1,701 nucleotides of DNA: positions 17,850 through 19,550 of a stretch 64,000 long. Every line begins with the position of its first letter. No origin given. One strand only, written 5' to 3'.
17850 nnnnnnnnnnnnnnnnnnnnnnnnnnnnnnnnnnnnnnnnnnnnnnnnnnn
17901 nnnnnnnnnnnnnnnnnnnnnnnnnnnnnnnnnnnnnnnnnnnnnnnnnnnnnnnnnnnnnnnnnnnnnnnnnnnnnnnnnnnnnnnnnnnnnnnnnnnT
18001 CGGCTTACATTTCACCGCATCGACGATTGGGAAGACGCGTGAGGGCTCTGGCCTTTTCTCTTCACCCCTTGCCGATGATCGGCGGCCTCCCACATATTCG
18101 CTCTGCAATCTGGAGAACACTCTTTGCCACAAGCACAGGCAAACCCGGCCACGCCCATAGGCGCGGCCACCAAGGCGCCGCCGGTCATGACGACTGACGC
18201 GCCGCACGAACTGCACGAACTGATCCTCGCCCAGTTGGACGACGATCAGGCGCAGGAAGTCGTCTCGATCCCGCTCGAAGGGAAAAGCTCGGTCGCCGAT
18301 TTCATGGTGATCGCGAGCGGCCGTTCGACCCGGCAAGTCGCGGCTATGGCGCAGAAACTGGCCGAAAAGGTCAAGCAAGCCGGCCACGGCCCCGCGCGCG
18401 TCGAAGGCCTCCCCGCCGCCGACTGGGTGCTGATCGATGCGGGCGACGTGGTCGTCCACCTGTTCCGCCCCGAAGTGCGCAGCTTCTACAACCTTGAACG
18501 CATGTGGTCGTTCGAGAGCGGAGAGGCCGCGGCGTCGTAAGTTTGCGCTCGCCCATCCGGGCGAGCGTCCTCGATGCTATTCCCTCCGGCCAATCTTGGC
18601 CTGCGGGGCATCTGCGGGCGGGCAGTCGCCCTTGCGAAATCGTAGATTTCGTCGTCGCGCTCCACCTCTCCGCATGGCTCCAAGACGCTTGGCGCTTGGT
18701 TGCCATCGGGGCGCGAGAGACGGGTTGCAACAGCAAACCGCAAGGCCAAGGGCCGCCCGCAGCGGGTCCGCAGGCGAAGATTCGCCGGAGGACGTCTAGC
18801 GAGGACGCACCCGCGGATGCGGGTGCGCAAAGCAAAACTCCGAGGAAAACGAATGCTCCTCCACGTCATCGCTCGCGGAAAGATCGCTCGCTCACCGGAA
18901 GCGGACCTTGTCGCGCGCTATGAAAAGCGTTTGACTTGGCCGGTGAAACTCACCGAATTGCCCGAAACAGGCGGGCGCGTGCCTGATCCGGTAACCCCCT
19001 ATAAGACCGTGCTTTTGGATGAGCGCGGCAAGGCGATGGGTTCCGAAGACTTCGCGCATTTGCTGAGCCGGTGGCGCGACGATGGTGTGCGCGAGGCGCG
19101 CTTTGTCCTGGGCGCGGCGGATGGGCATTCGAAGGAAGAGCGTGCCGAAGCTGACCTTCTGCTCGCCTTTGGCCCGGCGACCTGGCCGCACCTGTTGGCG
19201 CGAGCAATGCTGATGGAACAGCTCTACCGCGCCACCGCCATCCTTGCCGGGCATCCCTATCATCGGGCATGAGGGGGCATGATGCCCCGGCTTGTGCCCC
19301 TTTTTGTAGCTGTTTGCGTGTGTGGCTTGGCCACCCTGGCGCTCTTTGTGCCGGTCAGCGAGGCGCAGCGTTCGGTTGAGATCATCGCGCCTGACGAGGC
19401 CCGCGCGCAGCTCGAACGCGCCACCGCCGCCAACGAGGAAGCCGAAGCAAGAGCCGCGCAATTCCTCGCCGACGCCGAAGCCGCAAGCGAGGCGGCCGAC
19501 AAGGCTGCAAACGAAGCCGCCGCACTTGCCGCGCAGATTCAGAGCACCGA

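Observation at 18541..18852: ~290-bp symmetric, covarying multi-hairpin element inserted between rsfS and rlmH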

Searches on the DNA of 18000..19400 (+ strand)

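Call 6: search_rna_families(source=window, start=18000, end=19400, threshold=evalue, max_evalue=10, show_alignments=3)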
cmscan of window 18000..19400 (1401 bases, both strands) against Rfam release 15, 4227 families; matches with E-value up to 10: 7.
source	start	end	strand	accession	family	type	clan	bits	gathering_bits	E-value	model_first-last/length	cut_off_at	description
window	18282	18317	-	RF01345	CRISPR-DR35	Gene; CRISPR;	-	17.5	35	3.4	1-36/36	no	CRISPR RNA direct repeat element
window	18546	18567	+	RF01322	CRISPR-DR9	Gene; CRISPR;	-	16.3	45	2.7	5-26/37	no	CRISPR RNA direct repeat element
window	18582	18612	+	RF00419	SNORA52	Gene; snRNA; snoRNA; HACA-box;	CL00038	14.6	71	4.1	16-47/134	no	Small nucleolar RNA SNORA52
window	19138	19289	-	RF00062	HgcC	Gene;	-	14.3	50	2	1-130/130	no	HgcC family RNA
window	18141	18250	-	RF01757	sbcD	Gene; sRNA;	-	14.3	40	5.8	1-155/155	no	sbcD RNA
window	18279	18391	-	RF02739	Rev41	Gene; sRNA;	-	11.6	535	1.4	1-480/480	no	Soft rot Enterobacteriaceae Rev 41 sRNA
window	18545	18569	+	RF00126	ryfA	Gene; sRNA;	-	10.3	80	9.4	269-293/296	no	ryfA RNA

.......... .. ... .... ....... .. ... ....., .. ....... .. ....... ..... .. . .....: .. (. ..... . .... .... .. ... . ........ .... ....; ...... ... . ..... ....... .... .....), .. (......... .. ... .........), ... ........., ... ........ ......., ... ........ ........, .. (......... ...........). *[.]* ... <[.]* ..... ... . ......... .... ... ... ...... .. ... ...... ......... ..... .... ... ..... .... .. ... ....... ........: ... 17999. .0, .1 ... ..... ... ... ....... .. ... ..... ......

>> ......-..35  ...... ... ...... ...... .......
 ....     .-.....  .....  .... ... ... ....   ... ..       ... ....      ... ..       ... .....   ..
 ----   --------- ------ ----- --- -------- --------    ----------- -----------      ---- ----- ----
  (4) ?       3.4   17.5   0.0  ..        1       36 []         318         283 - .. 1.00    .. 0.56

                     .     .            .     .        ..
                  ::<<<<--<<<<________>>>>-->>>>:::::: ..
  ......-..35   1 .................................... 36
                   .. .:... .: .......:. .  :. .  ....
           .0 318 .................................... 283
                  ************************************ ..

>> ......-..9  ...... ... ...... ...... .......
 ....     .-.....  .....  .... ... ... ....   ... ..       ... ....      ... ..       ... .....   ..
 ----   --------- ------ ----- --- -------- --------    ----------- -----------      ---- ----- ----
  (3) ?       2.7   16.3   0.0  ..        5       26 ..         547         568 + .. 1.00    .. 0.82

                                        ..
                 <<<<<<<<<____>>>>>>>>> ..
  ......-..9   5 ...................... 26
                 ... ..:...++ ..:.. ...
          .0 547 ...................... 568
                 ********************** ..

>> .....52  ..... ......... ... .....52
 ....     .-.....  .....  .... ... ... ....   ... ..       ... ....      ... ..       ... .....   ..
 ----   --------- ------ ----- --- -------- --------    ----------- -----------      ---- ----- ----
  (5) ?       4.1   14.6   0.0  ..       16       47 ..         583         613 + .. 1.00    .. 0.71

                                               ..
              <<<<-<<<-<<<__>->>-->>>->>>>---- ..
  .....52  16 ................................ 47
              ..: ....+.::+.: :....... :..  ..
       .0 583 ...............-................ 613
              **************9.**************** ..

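Call 8: search_dna_similar(query=window:18541-18853:+, collection=plasmids, mode=distant, max_evalue=0.01)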
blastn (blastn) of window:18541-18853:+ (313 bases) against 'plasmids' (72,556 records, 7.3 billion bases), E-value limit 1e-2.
No match.

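Call 27: build_rna_model(alignment_id=A2, structure=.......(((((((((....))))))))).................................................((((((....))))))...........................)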
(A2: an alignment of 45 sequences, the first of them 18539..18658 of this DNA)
Model R1 built from alignment A2 (45 sequences, 121 columns); structure: as given.
model positions 112; base pairs 15; branch points 1; effective number of sequences 3.62; information 0.59 bits per position. Calibrated on 0.2 Mb of random sequence (short: E-values are rough).
structure used (alignment columns):
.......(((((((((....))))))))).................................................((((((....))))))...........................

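Call 30: search_with_rna_model(model_id=R1, sources=[window, L119, L120, L121, L122, L123, L124, L125, L126, L127, L128, L129, L130, L131, L132, L133, L134, L135, L136, L137, L138, L139, L140, L141, L142, L143, L144, L145, L146, L147, L148, L149, L150, L151, L152, L153, L154, L155, L156, L157, L158, L159, L160, L161, L162, L163, L164, L165, L166, L167, L168, L169, L170, L171, L172, L173, L174, L175, L176, L177, L178, L179, L180, L181, L182, L183, L184, L185, L186, L187, L188, L189, L190, L191, L192, L193, L194, L195, L196, L197, L198], max_evalue=0.1, make_alignment=true)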
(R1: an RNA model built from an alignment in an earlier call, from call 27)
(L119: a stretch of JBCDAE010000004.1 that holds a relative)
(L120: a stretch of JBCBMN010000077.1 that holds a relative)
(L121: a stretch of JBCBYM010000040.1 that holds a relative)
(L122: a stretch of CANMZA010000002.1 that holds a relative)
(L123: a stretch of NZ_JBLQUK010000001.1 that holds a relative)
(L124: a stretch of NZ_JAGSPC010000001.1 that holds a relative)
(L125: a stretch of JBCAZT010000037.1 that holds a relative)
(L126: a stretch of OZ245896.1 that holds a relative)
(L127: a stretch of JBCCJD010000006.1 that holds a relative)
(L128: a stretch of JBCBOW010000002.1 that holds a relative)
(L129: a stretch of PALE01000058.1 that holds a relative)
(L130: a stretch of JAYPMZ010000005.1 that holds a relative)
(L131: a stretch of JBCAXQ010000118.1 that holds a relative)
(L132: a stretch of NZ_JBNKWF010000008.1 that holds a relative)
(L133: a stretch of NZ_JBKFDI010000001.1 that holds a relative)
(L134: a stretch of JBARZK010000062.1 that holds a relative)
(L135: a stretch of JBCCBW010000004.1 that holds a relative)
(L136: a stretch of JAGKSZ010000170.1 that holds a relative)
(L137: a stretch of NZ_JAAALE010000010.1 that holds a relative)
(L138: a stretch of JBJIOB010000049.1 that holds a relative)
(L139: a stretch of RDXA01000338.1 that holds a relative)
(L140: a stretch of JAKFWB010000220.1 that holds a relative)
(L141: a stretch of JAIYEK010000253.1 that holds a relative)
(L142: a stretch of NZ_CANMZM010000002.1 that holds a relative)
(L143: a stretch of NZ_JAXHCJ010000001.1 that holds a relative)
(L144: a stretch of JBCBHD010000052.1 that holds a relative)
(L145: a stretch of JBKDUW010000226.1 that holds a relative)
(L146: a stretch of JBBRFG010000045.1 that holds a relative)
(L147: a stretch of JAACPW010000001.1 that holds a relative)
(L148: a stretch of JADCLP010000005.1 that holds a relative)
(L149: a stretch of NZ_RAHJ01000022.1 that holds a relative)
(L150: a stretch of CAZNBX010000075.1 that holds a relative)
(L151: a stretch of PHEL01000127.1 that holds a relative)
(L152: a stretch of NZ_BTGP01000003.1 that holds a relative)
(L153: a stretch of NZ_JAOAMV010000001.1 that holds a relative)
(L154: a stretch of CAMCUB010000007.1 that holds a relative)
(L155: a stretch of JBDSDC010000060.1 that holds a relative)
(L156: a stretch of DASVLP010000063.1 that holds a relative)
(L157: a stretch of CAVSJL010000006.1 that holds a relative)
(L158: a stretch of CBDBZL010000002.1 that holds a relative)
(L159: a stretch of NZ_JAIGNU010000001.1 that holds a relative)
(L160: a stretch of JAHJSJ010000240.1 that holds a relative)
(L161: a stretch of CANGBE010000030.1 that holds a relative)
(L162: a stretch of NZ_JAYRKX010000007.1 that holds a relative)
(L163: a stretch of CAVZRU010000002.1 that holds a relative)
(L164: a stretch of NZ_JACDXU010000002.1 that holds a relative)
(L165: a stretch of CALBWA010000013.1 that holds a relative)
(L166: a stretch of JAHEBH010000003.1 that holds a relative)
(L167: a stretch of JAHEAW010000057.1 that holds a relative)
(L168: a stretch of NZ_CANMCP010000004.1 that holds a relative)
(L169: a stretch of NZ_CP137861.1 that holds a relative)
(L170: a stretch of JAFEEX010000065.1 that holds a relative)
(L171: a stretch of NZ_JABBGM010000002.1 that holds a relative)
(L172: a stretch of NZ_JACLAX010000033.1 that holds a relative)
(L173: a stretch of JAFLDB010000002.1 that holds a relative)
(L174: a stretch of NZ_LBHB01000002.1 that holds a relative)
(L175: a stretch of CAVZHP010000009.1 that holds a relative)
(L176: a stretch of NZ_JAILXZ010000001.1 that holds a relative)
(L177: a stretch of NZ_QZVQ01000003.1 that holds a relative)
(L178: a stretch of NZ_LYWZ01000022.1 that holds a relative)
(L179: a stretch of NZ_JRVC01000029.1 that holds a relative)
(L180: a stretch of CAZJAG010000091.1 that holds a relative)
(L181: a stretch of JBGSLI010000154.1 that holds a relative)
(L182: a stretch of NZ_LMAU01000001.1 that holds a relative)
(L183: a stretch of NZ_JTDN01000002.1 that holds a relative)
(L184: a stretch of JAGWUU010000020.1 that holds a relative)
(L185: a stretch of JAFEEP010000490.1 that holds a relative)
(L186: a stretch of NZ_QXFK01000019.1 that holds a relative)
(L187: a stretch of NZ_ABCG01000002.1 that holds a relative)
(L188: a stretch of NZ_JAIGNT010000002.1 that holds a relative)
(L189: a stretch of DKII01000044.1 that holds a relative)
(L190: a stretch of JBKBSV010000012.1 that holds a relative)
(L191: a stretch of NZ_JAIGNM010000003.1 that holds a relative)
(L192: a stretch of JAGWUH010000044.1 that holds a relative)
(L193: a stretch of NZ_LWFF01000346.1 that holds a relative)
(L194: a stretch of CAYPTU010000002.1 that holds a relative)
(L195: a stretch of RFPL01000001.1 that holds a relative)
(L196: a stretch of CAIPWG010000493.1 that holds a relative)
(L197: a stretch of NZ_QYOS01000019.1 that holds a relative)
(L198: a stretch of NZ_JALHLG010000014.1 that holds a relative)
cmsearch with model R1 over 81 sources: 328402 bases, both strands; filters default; matches with E-value up to 0.1: 46.
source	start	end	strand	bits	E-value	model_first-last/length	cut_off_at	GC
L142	2080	2191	-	99.7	1.2e-25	1-112/112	no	0.66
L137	1860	1971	+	91.2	3e-23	1-112/112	no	0.71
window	18539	18658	+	85.6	1.1e-21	1-112/112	no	0.64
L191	1922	2034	+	82.7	7.2e-21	1-112/112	no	0.71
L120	2060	2178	-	76.4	4.1e-19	1-112/112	no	0.62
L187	1928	2040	+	76.4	4.2e-19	1-112/112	no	0.7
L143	1944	2055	+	73.3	3.1e-18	1-112/112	no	0.74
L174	1968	2080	+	72.2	6.3e-18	1-112/112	no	0.68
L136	1862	1973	+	71.2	1.2e-17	1-112/112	no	0.71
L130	1898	2010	+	71.1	1.2e-17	1-112/112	no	0.66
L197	2092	2204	-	69.1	4.7e-17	1-112/112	no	0.72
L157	1923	2035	+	64.4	9.7e-16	1-112/112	no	0.68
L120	1917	2036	+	63.4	1.9e-15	1-112/112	no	0.68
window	18725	18834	-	61.8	5.3e-15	1-112/112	no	0.68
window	59925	60022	-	61.5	6.1e-15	1-112/112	no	0.61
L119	2059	2178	-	60.6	1.1e-14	1-112/112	no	0.62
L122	1908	2023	+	54.9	4.4e-13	1-112/112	no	0.65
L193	1914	2023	+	54.4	6.3e-13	1-112/112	no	0.71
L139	1857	1978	+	54.3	6.6e-13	1-112/112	no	0.74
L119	1917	2027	+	54.1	7.5e-13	1-112/112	no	0.68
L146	1854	1957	+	51.2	4.7e-12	1-112/112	no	0.73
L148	1926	2041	+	50.7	6.6e-12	1-112/112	no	0.66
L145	1839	1952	+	48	3.8e-11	1-112/112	no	0.73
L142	1939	2051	+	47.3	6e-11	1-112/112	no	0.69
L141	1854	1953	+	46.3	1.2e-10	1-112/112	no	0.72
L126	1910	2018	+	46.2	1.3e-10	1-112/112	no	0.69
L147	1872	1985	+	45.1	2.5e-10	1-112/112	no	0.74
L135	1925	2033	+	44.7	3.2e-10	1-112/112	no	0.69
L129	1897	2001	+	44.1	4.8e-10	1-112/112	no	0.7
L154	1947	2056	+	41.1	3.3e-09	1-112/112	no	0.65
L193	2050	2146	-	40.7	4.3e-09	1-112/112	no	0.72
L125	1917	2025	+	38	2.5e-08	1-112/112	no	0.69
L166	1938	2036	+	36.5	6.5e-08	1-112/112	no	0.64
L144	2024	2103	-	35.6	1.2e-07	1-112/112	no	0.69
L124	2062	2156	-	34.3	2.7e-07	1-112/112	no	0.75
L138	1947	2055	+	33.7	3.9e-07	1-112/112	no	0.74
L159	1922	2028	+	32.5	8.6e-07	1-112/112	no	0.65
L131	1829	1937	+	28.7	9.8e-06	1-112/112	no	0.69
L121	1916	2040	+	25.9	5.9e-05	1-112/112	no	0.62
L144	1895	1995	+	25.1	0.0001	1-112/112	no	0.69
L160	1031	1141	-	20.2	0.0024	1-112/112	no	0.73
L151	1857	1967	-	19.2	0.0046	1-112/112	no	0.73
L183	1908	1998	+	16.1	0.035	1-112/112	no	0.71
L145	1953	2078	-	16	0.036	1-112/112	no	0.63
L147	1987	2088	-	14.8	0.079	1-112/112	no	0.71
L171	2934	3042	-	14.8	0.081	1-112/112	no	0.68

Alignment A3: 46 matches aligned to the model, 178 columns, each read 5' to 3' on its own strand. Consensus structure (alignment columns), stored with it:
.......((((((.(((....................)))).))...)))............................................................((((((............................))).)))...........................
